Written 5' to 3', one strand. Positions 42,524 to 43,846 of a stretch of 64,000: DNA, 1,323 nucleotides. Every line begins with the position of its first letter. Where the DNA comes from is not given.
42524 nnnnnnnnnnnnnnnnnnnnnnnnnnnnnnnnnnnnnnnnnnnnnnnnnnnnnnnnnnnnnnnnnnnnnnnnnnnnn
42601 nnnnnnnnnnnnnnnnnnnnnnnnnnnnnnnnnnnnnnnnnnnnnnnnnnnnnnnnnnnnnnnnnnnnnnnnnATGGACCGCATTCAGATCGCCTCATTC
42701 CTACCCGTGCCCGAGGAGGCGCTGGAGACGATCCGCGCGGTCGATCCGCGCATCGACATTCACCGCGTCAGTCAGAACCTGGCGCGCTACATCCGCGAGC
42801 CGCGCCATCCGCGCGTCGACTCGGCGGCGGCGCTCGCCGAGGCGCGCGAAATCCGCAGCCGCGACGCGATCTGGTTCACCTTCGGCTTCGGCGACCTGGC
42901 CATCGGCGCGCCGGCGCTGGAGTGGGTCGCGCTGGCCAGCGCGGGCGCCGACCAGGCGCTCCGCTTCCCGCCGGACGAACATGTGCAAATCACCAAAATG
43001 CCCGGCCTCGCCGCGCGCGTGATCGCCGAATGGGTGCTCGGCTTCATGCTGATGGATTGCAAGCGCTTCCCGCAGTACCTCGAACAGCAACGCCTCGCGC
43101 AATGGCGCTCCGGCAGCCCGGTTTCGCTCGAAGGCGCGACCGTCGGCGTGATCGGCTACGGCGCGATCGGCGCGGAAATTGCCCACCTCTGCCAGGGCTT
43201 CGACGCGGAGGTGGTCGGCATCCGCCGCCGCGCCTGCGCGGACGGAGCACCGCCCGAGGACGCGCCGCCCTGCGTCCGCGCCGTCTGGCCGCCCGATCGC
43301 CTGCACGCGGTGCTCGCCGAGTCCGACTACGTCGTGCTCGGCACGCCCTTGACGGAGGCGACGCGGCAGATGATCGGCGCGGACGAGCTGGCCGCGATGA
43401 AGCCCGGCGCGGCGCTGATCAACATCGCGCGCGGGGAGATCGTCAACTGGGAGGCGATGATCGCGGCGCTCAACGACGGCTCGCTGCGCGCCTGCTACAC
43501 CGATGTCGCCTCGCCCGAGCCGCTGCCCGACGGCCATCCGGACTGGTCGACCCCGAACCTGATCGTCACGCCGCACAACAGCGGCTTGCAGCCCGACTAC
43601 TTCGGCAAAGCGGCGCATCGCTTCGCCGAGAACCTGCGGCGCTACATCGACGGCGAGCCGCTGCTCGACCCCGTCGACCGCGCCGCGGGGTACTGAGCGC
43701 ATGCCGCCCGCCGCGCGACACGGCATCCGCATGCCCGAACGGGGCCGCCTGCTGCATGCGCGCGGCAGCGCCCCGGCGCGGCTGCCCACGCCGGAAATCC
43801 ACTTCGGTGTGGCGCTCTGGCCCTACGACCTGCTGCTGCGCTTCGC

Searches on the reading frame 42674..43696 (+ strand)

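Call 19: search_protein_families(library=pfam, proteins=[window:42674-43696:+], max_evalue=0.001)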
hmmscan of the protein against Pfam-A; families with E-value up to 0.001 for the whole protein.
window:42674-43696:+ (340 aa): 1 family
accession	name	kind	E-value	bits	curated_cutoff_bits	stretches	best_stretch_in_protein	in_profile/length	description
PF02826.25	2-Hacid_dh_C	-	7.1e-48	162.8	25.1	1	122-302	1-177/178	D-isomer specific 2-hydroxyacid dehydrogenase, NAD binding domain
